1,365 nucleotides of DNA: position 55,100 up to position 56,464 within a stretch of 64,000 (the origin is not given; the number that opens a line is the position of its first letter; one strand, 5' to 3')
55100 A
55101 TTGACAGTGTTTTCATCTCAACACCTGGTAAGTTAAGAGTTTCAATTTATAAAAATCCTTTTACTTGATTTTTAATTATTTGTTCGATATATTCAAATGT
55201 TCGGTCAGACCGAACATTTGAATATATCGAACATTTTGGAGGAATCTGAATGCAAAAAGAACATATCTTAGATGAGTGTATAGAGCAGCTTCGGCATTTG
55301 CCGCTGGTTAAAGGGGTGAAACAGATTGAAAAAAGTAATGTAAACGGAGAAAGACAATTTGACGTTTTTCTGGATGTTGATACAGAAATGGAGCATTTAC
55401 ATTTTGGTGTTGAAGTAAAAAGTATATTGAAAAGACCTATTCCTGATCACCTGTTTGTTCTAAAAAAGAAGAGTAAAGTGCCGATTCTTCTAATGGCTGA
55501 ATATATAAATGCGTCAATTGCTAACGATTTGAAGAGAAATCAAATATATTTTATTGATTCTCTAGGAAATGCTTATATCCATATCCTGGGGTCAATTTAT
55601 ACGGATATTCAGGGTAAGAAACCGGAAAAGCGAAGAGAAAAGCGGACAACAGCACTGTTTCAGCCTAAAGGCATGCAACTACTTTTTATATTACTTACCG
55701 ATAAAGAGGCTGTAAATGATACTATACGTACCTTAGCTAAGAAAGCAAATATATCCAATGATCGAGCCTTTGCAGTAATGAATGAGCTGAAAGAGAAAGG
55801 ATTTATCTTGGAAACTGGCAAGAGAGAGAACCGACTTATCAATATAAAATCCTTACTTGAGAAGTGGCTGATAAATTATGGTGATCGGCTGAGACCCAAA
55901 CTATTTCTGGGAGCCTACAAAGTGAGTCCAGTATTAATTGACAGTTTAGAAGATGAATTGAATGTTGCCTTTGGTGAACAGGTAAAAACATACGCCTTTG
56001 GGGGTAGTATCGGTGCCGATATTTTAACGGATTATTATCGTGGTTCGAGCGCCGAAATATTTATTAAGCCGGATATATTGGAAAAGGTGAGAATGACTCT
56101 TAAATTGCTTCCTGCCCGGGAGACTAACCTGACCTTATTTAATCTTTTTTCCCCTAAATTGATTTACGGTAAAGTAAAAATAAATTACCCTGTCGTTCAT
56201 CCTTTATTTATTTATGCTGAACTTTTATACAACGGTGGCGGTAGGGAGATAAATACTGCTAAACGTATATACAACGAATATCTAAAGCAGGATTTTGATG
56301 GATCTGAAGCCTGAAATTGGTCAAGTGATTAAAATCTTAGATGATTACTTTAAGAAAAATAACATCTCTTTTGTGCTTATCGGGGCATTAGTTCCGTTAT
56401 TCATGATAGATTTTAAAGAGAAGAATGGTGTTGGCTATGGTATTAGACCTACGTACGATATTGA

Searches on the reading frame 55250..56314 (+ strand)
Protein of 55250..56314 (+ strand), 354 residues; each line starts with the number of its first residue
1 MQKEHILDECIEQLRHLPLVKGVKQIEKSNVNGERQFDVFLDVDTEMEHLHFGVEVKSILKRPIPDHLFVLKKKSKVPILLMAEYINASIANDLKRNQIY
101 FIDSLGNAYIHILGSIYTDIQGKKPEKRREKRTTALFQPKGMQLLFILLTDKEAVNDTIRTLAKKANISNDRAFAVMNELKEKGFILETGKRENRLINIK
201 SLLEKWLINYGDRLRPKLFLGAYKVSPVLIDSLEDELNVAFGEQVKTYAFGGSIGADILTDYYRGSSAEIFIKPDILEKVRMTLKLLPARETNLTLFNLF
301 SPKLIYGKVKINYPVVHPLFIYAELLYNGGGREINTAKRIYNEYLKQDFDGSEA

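Call 75: find_encoding_contigs(protein=window:55250-56314:+, flank=10000, max_places=1)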
Protein window:55250-56314:+ (354 aa): 24 contigs read that carry it; 1 place shown.
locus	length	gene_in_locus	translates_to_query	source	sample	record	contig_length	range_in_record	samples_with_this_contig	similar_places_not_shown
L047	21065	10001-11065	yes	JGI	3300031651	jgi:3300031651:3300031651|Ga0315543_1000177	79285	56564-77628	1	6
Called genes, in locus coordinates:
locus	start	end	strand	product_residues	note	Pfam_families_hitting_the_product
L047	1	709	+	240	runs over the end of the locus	PF00702:Hydrolase, PF13419:HAD_2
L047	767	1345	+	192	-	-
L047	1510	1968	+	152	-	PF00359:PTS_EIIA_2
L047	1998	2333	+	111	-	PF09413:DUF2007 (weak)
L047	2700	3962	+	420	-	PF13393:tRNA-synt_His, PF00152:tRNA-synt_2 (faint), PF00587:tRNA-synt_2b, PF13393:tRNA-synt_His, PF03129:HGTP_anticodon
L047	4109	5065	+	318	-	PF04055:Radical_SAM, PF16199:Radical_SAM_C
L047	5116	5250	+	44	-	-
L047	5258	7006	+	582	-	PF14520:HHH_5 (faint), PF14716:HHH_8, PF14791:DNA_pol_B_thumb, PF02811:PHP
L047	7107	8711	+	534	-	PF01555:N6_N4_Mtase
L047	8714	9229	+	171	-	PF09520:HinfI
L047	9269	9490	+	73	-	PF09520:HinfI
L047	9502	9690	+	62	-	-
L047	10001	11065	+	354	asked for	PF09952:AbiEi_2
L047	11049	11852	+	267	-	-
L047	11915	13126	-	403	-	PF07690:MFS_1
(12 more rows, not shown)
